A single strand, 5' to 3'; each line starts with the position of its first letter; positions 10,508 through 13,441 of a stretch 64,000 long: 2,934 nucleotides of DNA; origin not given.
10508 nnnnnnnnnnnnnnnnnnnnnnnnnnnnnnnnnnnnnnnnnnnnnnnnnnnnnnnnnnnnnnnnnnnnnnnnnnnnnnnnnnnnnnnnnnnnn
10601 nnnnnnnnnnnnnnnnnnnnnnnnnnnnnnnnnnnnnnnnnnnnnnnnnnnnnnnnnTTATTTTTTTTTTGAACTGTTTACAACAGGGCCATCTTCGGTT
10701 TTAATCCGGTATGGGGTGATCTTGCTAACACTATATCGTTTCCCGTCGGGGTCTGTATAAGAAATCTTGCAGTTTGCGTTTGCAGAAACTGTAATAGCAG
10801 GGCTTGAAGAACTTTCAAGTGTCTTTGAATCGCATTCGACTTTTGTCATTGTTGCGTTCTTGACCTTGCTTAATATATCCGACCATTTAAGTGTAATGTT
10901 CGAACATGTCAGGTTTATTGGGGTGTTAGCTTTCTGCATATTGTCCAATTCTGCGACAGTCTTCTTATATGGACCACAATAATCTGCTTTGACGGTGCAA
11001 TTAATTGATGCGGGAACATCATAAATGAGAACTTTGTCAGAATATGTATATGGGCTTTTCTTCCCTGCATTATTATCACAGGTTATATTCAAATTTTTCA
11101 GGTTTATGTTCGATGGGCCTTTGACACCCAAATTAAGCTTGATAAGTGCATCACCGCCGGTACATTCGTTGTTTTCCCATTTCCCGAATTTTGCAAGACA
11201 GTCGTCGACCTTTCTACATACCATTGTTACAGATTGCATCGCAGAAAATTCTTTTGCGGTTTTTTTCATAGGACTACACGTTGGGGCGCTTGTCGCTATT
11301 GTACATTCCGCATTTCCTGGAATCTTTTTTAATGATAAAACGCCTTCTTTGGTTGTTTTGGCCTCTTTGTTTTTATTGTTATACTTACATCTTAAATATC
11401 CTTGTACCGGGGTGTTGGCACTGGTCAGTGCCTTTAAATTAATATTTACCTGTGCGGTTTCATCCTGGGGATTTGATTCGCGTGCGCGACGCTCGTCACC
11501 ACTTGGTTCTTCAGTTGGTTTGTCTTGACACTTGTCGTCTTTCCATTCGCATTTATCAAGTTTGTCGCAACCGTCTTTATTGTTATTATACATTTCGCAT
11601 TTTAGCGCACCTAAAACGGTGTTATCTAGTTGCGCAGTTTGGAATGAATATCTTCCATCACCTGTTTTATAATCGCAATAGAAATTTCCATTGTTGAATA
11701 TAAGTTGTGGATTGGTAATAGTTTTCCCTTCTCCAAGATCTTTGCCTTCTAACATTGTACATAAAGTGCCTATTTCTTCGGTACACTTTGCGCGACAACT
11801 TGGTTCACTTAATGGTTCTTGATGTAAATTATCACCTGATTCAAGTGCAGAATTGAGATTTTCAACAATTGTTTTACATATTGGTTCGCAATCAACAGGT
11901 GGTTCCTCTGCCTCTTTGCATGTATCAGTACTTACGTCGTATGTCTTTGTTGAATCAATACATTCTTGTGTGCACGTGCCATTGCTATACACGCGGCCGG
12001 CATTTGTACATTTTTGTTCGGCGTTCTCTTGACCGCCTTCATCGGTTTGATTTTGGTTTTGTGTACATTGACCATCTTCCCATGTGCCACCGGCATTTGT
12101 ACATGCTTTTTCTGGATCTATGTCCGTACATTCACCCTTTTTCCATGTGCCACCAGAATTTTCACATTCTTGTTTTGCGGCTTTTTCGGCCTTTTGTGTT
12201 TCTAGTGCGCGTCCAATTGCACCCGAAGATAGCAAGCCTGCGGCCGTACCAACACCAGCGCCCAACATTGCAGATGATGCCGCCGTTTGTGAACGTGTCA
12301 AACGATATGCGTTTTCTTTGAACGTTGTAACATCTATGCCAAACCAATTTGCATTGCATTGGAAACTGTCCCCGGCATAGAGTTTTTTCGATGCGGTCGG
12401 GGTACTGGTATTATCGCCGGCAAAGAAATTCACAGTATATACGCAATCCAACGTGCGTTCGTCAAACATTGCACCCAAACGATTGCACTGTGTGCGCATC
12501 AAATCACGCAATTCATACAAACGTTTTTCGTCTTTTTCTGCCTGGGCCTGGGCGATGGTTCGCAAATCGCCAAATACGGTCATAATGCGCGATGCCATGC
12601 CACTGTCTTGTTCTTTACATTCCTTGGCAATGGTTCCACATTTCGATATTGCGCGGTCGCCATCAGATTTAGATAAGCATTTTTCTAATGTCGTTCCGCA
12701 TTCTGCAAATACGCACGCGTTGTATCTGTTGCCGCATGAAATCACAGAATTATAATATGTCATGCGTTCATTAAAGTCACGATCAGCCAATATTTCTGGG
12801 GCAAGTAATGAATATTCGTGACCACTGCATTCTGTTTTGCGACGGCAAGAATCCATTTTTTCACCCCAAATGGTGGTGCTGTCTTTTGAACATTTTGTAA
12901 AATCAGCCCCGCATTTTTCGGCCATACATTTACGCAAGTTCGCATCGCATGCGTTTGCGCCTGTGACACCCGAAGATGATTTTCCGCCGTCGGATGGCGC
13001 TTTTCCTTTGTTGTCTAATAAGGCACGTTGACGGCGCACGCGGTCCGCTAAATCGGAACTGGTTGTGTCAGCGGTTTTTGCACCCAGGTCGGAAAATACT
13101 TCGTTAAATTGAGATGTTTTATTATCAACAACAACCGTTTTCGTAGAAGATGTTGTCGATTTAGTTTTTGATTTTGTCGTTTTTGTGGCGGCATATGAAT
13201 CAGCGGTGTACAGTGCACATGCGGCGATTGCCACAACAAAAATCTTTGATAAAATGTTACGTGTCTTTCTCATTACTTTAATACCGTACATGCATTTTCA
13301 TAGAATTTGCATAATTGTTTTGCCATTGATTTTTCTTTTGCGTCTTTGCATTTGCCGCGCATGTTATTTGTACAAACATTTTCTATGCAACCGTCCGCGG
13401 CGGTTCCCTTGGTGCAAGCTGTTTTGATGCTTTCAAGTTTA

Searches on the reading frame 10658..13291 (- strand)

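Call 6: search_protein_families(library=pfam, proteins=[window:10658-13291:-], max_evalue=1)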
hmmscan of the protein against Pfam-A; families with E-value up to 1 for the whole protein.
window:10658-13291:- (877 aa): 1 family
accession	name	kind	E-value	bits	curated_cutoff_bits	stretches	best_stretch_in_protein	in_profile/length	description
PF05526.16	R_equi_Vir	-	0.37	11.1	25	0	304-350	128-174/177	Rhodococcus equi virulence-associated protein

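Call 7: search_protein_families(library=ncbifam, proteins=[window:10658-13291:-], max_evalue=1)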
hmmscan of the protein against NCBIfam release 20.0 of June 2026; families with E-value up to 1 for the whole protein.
window:10658-13291:- (877 aa): 0 families
